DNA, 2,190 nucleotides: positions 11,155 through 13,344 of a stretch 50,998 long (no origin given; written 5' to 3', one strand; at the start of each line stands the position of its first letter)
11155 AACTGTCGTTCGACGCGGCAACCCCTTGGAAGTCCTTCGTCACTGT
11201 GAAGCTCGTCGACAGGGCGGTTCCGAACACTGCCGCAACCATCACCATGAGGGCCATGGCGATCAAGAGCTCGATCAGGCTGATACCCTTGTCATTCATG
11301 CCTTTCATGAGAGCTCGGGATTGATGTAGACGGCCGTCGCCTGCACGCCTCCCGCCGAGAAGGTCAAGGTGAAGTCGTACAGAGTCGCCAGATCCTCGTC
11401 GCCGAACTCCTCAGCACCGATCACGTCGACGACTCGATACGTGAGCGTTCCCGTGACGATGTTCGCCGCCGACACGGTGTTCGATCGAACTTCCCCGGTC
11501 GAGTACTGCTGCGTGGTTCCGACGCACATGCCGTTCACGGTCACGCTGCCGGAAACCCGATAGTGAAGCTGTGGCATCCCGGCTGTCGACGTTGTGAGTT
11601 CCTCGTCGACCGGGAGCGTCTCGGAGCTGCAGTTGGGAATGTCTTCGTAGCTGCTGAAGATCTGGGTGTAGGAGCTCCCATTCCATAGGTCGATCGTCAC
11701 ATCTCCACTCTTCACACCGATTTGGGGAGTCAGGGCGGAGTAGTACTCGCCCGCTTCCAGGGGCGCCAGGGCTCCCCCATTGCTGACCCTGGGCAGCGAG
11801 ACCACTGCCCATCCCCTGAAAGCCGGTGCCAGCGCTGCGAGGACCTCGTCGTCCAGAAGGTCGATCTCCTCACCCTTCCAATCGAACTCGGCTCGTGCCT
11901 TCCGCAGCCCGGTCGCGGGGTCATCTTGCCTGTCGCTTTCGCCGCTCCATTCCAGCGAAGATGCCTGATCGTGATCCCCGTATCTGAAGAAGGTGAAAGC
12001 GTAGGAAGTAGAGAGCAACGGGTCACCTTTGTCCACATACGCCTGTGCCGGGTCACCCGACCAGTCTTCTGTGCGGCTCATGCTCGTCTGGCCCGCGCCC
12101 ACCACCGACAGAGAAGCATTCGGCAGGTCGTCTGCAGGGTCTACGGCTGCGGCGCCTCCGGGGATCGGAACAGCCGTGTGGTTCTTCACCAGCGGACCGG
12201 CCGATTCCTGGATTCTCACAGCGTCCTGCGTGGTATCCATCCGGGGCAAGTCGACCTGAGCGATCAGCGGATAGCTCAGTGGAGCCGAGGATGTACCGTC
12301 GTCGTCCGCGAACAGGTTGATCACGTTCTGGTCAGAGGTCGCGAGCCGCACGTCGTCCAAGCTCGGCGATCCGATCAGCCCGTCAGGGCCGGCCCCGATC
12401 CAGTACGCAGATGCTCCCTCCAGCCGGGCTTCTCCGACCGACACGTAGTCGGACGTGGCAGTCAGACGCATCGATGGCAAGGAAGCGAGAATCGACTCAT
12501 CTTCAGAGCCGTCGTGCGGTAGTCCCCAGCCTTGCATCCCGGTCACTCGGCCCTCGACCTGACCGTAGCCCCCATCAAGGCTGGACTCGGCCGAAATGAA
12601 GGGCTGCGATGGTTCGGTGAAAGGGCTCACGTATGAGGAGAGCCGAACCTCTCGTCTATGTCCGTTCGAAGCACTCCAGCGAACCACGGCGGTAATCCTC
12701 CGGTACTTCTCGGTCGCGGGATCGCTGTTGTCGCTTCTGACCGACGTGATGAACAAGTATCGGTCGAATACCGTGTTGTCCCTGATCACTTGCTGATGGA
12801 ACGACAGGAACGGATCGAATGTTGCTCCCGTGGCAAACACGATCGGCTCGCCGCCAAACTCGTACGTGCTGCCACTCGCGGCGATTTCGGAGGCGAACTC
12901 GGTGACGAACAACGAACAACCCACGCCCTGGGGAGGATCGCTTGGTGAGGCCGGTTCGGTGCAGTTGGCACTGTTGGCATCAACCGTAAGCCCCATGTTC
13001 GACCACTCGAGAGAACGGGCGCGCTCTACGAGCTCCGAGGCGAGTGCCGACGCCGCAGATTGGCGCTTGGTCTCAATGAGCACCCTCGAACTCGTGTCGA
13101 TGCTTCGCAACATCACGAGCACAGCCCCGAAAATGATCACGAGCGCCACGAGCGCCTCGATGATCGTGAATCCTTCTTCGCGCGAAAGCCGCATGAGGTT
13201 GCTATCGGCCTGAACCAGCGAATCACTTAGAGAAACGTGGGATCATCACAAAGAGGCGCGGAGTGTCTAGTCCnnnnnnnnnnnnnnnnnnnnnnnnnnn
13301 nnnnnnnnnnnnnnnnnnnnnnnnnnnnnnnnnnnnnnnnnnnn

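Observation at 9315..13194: Orphan three-gene minor-pilin (PilV/W/X- or GspI/J/K-like) module inside the hisS-rel housekeeping block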

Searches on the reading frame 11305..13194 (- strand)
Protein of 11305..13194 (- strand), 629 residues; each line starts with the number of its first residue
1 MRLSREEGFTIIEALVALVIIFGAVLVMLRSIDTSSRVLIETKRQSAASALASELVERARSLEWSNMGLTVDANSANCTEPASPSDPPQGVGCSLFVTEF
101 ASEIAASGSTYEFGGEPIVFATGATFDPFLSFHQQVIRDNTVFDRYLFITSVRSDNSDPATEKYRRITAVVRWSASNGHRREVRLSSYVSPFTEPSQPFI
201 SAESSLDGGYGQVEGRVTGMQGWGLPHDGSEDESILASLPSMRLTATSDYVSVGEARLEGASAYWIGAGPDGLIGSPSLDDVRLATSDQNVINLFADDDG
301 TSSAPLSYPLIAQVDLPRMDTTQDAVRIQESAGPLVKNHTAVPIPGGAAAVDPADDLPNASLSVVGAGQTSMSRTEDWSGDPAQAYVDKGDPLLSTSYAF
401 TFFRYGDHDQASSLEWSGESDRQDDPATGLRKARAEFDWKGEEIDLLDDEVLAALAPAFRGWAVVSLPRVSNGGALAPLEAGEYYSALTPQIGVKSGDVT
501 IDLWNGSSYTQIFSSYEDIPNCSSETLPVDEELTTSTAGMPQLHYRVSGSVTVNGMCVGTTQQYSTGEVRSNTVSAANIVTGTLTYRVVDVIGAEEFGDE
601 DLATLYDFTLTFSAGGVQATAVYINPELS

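Call 5: search_protein_families(library=pfam, proteins=[window:11305-13194:-], max_evalue=1)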
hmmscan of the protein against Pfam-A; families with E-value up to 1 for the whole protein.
window:11305-13194:- (629 aa): 1 family
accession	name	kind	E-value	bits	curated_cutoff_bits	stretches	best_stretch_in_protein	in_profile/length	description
PF07963.17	N_methyl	-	0.0021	18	21.2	1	4-21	2-19/27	Prokaryotic N-terminal methylation motif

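Call 6: search_protein_families(library=ncbifam, proteins=[window:11305-13194:-], max_evalue=1)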
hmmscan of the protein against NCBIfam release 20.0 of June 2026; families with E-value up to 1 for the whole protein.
window:11305-13194:- (629 aa): 6 families
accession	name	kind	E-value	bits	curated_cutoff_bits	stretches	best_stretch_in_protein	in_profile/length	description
TIGR02523.1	type_IV_pilV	equivalog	1.6e-05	25.4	52.2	1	7-61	2-56/139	type IV pilus modification protein PilV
NF041013.1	T4P_ComGE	equivalog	0.00011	22.2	49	1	7-58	4-55/83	competence type IV pilus minor pilin ComGE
NF041002.1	pilin_ComGF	equivalog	0.0031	17.7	80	1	6-39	1-34/139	competence type IV pilus minor pilin ComGF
TIGR01707.1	gspI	equivalog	0.019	15.5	44.35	1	8-37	1-30/101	type II secretion system minor pseudopilin GspI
NF038303.1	EPS_HpsB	equivalog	0.029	14.3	150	1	6-26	2-20/211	hormogonium polysaccharide secretion pseudopilin HpsB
NF047828.1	T3SSXpsI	equivalog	0.059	13.4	150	1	8-57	3-52/132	type II secretion system protein XpsI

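Call 8: find_homologous_proteins(query=window:11305-13194:-)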
Query window:11305-13194:- (629 aa): 51 proteins with E <= 0.001 among 8000 candidates.
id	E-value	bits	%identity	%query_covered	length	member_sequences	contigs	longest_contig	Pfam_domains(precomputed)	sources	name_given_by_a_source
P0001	0.0e+0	1393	100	100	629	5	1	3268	-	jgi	jgi:type II secretory pathway pseudopilin PulG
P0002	0.0e+0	1127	78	100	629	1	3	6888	-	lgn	-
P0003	0.0e+0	1034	73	100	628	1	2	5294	-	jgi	-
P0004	0.0e+0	1032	72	100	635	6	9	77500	-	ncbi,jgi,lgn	jgi:type II secretory pathway pseudopilin PulG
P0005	6.2e-298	1008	71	100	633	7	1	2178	-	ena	-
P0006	5.8e-295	998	71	100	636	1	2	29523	-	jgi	jgi:type II secretory pathway pseudopilin PulG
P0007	4.0e-288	975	69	99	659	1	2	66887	-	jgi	jgi:hypothetical protein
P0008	3.1e-242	824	62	100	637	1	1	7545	-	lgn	-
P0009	3.2e-230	784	60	100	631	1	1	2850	-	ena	-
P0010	2.2e-152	527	49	100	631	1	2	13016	-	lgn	-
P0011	2.5e-131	457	43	100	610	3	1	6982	-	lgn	-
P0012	3.2e-131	457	43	100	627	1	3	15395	-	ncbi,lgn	-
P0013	1.1e-125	439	42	100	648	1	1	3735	-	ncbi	-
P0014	2.5e-111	391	40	100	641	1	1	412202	-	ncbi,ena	-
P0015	2.8e-108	381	40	100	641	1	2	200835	-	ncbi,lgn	-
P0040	1.4e-81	293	48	41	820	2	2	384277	-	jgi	jgi:type II secretory pathway pseudopilin PulG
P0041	3.0e-81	292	36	99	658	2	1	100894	-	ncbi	-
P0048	5.4e-71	258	36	80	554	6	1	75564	-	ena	-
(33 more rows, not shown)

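Call 10: find_encoding_contigs(protein=P0014, flank=10000, max_places=2)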
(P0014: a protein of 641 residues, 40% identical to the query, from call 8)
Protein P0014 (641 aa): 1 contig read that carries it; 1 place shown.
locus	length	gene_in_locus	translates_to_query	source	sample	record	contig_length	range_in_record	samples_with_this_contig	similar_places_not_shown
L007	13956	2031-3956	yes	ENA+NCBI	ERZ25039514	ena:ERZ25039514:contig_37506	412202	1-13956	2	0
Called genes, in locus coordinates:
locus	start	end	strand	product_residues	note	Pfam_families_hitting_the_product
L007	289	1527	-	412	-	PF13539:Peptidase_M15_4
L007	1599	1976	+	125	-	PF00581:Rhodanese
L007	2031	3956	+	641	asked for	-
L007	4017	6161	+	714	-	-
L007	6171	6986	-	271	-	PF05958:tRNA_U5-meth_tr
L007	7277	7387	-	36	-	-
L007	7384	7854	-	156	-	PF09438:DUF2017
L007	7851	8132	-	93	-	PF02617:ClpS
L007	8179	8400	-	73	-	PF12728:HTH_17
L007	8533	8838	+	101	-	-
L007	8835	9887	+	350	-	-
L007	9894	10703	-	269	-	PF00800:PDT, PF01842:ACT (weak)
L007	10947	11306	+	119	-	-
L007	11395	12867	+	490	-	PF00128:Alpha-amylase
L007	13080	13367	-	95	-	-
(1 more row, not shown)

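Call 11: find_encoding_contigs(protein=P0040, flank=10000, max_places=2)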
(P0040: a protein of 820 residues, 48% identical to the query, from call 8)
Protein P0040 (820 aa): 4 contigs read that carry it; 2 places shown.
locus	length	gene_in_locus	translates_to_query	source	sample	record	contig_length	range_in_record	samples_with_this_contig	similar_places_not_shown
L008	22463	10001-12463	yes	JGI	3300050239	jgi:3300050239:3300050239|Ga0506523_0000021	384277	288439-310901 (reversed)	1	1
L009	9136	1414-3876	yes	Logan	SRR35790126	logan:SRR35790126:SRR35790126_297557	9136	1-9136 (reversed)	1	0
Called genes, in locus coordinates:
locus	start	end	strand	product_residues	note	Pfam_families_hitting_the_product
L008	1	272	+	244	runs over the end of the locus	PF20772:TACO1_YebC_N, PF01709:Transcrip_reg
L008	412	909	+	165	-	PF02075:RuvC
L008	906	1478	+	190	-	PF01330:RuvA_N, PF14520:HHH_5, PF07499:RuvA_C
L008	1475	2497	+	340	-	PF05496:RuvB_N, PF13191:AAA_16 (weak), PF00004:AAA, PF07728:AAA_5 (weak), PF17864:AAA_lid_4, PF05491:WHD_RuvB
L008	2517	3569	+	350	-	PF02547:Queuosine_synth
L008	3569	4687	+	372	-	PF01702:TGT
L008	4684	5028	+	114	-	PF02699:YajC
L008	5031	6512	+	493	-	PF21760:SecD_1st, PF22599:SecDF_P1_head, PF02355:SecD_SecF_C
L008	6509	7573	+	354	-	PF07549:Sec_GG (weak), PF02355:SecD_SecF_C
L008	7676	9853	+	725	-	PF13328:HD_4, PF01966:HD, PF04607:RelA_SpoT, PF02824:TGS, PF19296:RelA_AH, PF28438:RelA_RIS, PF01842:ACT, PF13291:ACT_4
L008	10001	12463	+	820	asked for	-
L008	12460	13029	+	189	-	-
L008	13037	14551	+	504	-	-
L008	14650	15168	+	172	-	PF18884:TSP3_bac (weak)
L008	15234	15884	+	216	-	PF00753:Lactamase_B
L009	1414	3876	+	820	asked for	-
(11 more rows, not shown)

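Call 12: find_encoding_contigs(protein=P0041, flank=10000, max_places=2)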
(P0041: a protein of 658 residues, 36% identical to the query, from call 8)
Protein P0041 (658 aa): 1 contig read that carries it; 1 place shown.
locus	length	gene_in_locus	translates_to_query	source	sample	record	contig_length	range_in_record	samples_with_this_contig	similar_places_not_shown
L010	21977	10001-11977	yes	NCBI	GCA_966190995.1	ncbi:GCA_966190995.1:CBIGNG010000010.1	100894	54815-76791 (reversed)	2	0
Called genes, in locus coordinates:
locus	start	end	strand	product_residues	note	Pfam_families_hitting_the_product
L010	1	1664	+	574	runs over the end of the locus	PF03130:HEAT_PBS (faint), PF13646:HEAT_2, PF02985:HEAT (faint), PF12717:Cnd1 (faint), PF13646:HEAT_2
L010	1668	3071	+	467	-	PF00535:Glycos_transf_2, PF03142:Chitin_synth_2 (faint), PF13641:Glyco_tranf_2_3, PF13632:Glyco_trans_2_3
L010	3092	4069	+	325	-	PF01408:GFO_IDH_MocA, PF02894:GFO_IDH_MocA_C, PF22725:GFO_IDH_MocA_C3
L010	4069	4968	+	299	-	PF00480:ROK, PF02685:Glucokinase (weak), PF05378:Hydant_A_N (weak)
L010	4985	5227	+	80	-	PF11238:DUF3039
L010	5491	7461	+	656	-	PF00989:PAS (faint), PF13188:PAS_8 (weak), PF08448:PAS_4, PF00512:HisKA, PF02518:HATPase_c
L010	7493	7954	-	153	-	PF12900:Pyridox_ox_2, PF01243:PNPOx_N (weak)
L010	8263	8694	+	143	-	PF12900:Pyridox_ox_2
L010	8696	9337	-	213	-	PF00072:Response_reg, PF00196:GerE, PF08281:Sigma70_r4_2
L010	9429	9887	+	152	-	PF01243:PNPOx_N, PF12900:Pyridox_ox_2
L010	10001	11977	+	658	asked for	-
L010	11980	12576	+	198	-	-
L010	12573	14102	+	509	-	-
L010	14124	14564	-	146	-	PF00582:Usp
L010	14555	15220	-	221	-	PF00072:Response_reg, PF08281:Sigma70_r4_2, PF00196:GerE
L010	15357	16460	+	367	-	PF01590:GAF, PF13185:GAF_2, PF07730:HisKA_3, PF13581:HATPase_c_2 (weak), PF02518:HATPase_c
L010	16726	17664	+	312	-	PF01904:DUF72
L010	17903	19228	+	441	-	PF07995:GSDH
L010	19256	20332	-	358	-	PF00483:NTP_transferase, PF12804:NTP_transf_3 (weak), PF22640:ManC_GMP_beta-helix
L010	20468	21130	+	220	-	-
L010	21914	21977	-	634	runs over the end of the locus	-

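Call 15: find_related_loci(query=A1, collection=genome_contigs, flank=10000)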
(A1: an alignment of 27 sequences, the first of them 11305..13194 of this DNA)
Query A1 (629 aa) in genome_contigs; peptide patterns used: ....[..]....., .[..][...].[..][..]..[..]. (x = any residue, [..] = any of these).
115 stretches matched a pattern; 21 encode a relative of the query (tblastn E <= 1e-3); 21 distinct loci.
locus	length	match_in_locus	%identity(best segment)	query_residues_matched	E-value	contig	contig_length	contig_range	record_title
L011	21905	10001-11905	72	1-629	0e+0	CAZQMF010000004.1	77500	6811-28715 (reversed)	MAG TPA_asm: uncultured Acidimicrobiia bacterium isolate SRP214966_co3_409 genome assembly, contig: NODE_150_length_7750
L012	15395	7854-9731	43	3-629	5e-134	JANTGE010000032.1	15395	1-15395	MAG: Acidimicrobiia bacterium isolate bin10049 c_000000003834, whole genome shotgun sequence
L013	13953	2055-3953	40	2-629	4e-116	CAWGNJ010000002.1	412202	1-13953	MAG: uncultured Actinomycetota bacterium isolate MFD03804.bin.3.76 genome assembly, contig: contig_37506, whole genome s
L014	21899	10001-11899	40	2-629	9e-116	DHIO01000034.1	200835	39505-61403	MAG TPA_asm: Acidimicrobiia bacterium UBA4744 UBA4744_contig_38, whole genome shotgun sequence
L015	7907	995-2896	40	2-629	1e-114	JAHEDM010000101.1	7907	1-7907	MAG: Actinomycetes bacterium isolate Ww201 NODE_21084_length_7907_cov_2.472772, whole genome shotgun sequence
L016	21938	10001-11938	38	2-627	2e-111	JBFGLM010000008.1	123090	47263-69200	MAG: Acidimicrobiia bacterium isolate Mix_sand03.2021.01.D.83 k141_1475425_length_123090_cov_23.5834, whole genome shotg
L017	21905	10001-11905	39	2-629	2e-109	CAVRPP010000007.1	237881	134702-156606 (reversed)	MAG: uncultured Actinomycetota bacterium isolate MFD03551.bin.1.99 genome assembly, contig: contig_27558, whole genome s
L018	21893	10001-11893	39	2-627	1e-112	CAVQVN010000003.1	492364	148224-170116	MAG: uncultured Actinomycetota bacterium isolate MFD09964.bin.1.364 genome assembly, contig: contig_21321, whole genome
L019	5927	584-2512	36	6-627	2e-102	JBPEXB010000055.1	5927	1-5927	MAG: Acidimicrobiia bacterium isolate MAG13 MAG13_MAG13_55, whole genome shotgun sequence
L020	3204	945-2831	38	1-627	5e-101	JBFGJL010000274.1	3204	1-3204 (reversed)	MAG: Acidimicrobiia bacterium isolate Mix_sand03.2021.01.D.14 k141_2502712_length_3204_cov_12.0000, whole genome shotgun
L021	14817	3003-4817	36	2-628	1e-87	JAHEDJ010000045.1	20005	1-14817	MAG: bacterium isolate Ww198 NODE_4132_length_20005_cov_15.474955, whole genome shotgun sequence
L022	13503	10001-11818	37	2-628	8e-88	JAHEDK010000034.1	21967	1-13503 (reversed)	MAG: Actinomycetes bacterium isolate Ww199 NODE_3455_length_21967_cov_8.210840, whole genome shotgun sequence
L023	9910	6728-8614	35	2-626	2e-87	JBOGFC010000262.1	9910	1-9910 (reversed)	MAG: Acidimicrobiia bacterium isolate M3-B2_metabat2.bin.49 k127_756713, whole genome shotgun sequence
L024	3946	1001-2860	35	6-629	7e-87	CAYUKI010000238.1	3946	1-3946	MAG TPA_asm: uncultured Acidimicrobiia bacterium isolate binchicken_co292_92 genome assembly, contig: NODE_9886_length_3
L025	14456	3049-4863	36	2-628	3e-84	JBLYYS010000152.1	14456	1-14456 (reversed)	MAG: Acidimicrobiia bacterium isolate DBRS4.bin20 k97_207530, whole genome shotgun sequence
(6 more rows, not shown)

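Call 21: search_protein_families(library=pfam, proteins=[P0040], max_evalue=1)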
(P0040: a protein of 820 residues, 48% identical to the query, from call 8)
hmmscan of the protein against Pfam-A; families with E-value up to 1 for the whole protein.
P0040 (820 aa): 1 family
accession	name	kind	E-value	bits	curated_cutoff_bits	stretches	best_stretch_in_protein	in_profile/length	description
PF07963.17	N_methyl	-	0.13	12.3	21.2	1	11-26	4-19/27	Prokaryotic N-terminal methylation motif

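Call 26: search_solved_structures(query=A1, max_evalue=10, show_alignments=2)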
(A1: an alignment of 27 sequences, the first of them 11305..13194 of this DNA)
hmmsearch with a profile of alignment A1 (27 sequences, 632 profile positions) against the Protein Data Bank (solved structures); distinct sequences matched with E-value up to 10: 8.
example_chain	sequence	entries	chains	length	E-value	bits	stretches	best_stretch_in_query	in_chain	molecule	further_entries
4j79_A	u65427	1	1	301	0.57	12.1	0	488-535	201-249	Coatomer subunit beta'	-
4j73_A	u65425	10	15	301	0.57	12.1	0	488-535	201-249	Coatomer subunit beta'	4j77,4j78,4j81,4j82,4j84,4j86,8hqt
8ens_A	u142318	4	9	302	0.58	12.1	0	488-535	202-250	Coatomer subunit beta'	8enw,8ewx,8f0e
8enx_A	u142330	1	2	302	0.58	12.1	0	488-535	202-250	Coatomer subunit beta'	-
8szx_A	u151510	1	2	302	0.59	12.1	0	488-535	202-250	Coatomer subunit beta'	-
2ynn_A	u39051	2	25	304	0.6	12.1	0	488-535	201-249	COATOMER SUBUNIT BETA'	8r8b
8hqw_A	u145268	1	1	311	0.63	12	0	488-535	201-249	Coatomer subunit beta',MHV Spike Hxx sorting motif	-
2yno_A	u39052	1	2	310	0.64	12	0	488-535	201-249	Coatomer subunit beta'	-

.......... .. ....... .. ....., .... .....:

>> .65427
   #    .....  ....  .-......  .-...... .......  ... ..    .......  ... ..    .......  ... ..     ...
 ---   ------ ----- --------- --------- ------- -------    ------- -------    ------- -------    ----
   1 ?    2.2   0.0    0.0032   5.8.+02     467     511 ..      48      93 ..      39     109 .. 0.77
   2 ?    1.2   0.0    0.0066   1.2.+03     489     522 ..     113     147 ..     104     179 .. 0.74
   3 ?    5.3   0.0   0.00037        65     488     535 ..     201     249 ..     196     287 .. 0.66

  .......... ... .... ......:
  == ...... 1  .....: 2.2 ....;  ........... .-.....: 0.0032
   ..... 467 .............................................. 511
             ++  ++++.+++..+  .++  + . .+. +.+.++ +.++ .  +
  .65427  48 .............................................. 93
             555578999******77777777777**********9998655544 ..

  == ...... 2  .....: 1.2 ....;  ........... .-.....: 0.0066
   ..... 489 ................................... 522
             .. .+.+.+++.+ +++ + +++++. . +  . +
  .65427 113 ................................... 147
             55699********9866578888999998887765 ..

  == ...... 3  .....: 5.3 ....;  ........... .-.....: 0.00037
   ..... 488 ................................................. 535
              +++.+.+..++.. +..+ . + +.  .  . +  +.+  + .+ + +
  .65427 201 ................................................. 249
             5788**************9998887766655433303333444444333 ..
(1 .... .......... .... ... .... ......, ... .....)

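Call 34: predict_structure(alignment_id=A1)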
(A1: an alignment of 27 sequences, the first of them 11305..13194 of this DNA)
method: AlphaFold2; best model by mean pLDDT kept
length: 629 residues; sequences in the alignment: 27
mean_pLDDT: 75.8   pTM: 0.65
mean pLDDT of the five models: 75.8, 75.6, 75.5, 72.7, 71.4
residues with pLDDT >= 90: 215; 70-90: 202; 50-70: 128; < 50: 84
segments of 3 or more residues with pLDDT < 50: 1-9, 62-79, 85-96, 121-131, 193-196, 306-308, 334-354
pLDDT, mean of each block of 10 residues (from residue 1): 40 76 80 69 77 69 37 40 48 49 59 66 34 67 72 66 69 67 68 56 91 93 84 91 77 77 89 78 86 69 51 69 90 51 42 54 79 93 92 93 87 74 68 87 94 92 95 86 69 93 95 94 96 92 97 93 64 92 97 93 95 94 70
secondary structure, 60 per line:
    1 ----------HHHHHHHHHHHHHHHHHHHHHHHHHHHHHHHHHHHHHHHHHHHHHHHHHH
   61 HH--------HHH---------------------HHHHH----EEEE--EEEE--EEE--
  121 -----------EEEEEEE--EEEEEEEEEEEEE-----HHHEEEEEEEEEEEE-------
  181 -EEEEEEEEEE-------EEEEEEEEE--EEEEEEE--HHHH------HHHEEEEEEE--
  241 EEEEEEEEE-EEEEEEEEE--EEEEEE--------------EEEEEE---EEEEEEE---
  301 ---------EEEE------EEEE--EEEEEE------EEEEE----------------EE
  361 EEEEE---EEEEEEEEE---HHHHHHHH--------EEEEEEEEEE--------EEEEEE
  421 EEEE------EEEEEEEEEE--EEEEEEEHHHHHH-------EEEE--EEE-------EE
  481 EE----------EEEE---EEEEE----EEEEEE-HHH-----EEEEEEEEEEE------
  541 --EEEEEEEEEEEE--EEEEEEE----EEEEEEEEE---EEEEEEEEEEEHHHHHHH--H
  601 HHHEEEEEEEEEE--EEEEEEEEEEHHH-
elements in order: H11-62 H95-99 E104-107 E110-113 E116-118 E132-138 E141-153 E162-173 E182-191 E199-207 E210-216 H219-222 E232-238 E241-249 E251-259 E262-267 E282-287 E291-297 E310-313 E320-323 E326-331 E338-342 E359-365 E369-377 H381-388 E397-406 E415-424 E431-440 E443-449 H450-455 E463-466 E469-471 E479-482 E493-496 E500-504 E509-514 E524-534 E543-554 E557-563 E568-576 E580-590 H591-597 H600-603 E604-613 E616-625

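Call 37: fold_search(model_id=the predicted structure, library=pdb)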
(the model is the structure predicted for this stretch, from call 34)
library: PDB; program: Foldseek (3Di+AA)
matches with E <= 10: 516; with E <= 0.001: 0
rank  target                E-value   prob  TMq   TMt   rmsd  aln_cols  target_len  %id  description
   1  2x4m_C                1.7e-03  0.25  0.10  0.16  23.6       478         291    6  Yersinia Pestis Plasminogen Activator Pla (released 2010-07-28)
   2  3dwo                  2.5e-03  0.14  0.10  0.13  24.3       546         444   10  Crystal structure of a Pseudomonas aeruginosa FadL homologue (released 2008-12-16)
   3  4d5b_B                3.0e-03  0.14  0.08  0.13  29.4       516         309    6  Crystal structure of CymA from Klebsiella oxytoca (released 2015-06-03)
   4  1i78_A                5.2e-03  0.23  0.11  0.17  20.8       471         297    6  CRYSTAL STRUCTURE OF OUTER MEMBRANE PROTEASE OMPT FROM ESCHERICHIA COLI (released 2001-10-03)
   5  7vu2                  6.3e-03  0.12  0.10  0.13  25.5       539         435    8  Chitoporin from Serratia marcescens (released 2022-11-09)
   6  2x9m_A                7.7e-03  0.13  0.10  0.13  31.1       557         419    8  Hendra virus attachment glycoprotein (released 2010-04-21)
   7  5dl7                  8.9e-03  0.14  0.12  0.16  25.6       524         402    7  Crystal structure of Acinetobacter baumannii OccAB3 (released 2016-02-03)
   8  2x56                  9.8e-03  0.13  0.09  0.16  23.7       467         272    7  Yersinia Pestis Plasminogen Activator Pla (Native) (released 2010-07-28)
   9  3nsg_A                1.1e-02  0.11  0.10  0.13  25.3       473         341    9  Crystal Structure of OmpF, an Outer Membrane Protein from Salmonella typhi (released 2011-07-13)
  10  7vtz                  1.1e-02  0.09  0.10  0.13  26.1       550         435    7  Chitoporin from Escherichia coli (released 2022-11-09)
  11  2qtk_A                1.5e-02  0.08  0.09  0.12  23.9       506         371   10  Crystal Structure of the outer membrane protein opdK from Pseudomonas aeruginosa (released 2008-06-24)
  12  7fdy_A                1.6e-02  0.09  0.10  0.14  26.0       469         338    6  Structure of OmpF1 (released 2022-11-16)
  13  3dwn_A                1.7e-02  0.09  0.10  0.13  22.5       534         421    7  Crystal structure of the long-chain fatty acid transporter FadL mutant A77E/S100R (released 2008-12-16)
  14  6zqd_UQ               1.8e-02  0.04  0.08  0.06  32.6       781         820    7  Cryo-EM structure of the 90S pre-ribosome from Saccharomyces cerevisiae, state Post-A1 (released 2020-09-23)
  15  2qtk_B                1.9e-02  0.08  0.09  0.12  25.9       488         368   10  Crystal Structure of the outer membrane protein opdK from Pseudomonas aeruginosa (released 2008-06-24)
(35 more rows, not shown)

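Call 39: find_encoding_contigs(protein=P0015, flank=10000, max_places=1)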
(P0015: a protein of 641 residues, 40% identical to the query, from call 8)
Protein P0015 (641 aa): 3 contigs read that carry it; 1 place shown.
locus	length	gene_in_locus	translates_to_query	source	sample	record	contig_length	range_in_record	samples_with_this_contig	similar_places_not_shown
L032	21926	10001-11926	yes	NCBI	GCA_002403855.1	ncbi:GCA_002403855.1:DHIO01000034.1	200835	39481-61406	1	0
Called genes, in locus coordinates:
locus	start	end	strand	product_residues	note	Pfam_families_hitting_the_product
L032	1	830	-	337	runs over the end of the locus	PF18152:DAHP_snth_FXD, PF00793:DAHP_synth_1, PF03102:NeuB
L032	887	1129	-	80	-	-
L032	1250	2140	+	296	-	PF01370:Epimerase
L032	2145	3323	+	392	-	PF07498:Rho_N, PF01553:Acyltransferase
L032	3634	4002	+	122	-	PF13560:HTH_31, PF12844:HTH_19, PF01381:HTH_3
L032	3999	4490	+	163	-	-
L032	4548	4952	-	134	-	PF14520:HHH_5 (faint), PF14229:DUF4332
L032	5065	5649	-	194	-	PF12804:NTP_transf_3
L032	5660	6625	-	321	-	PF02625:XdhC_CoxI (weak), PF13478:XdhC_C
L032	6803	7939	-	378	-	PF18854:baeRF_family10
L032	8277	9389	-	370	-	PF13539:Peptidase_M15_4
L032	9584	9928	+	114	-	PF00581:Rhodanese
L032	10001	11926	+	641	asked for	-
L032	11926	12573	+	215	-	-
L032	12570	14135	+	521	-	-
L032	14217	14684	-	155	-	PF09438:DUF2017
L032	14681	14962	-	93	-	PF02617:ClpS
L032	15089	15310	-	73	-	PF12728:HTH_17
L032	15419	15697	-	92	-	-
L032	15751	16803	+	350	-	-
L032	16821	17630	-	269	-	PF00800:PDT, PF01842:ACT (weak)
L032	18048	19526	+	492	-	PF00128:Alpha-amylase, PF16657:Malt_amylase_C (faint), PF22026:Alpha-amylase_C_2 (weak)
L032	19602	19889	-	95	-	-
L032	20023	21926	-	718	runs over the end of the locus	PF02665:Nitrate_red_gam (weak), PF12838:Fer4_7 (faint), PF13534:Fer4_17 (faint), PF13183:Fer4_8 (weak), PF13187:Fer4_9, PF13237:Fer4_10, PF02754:CCG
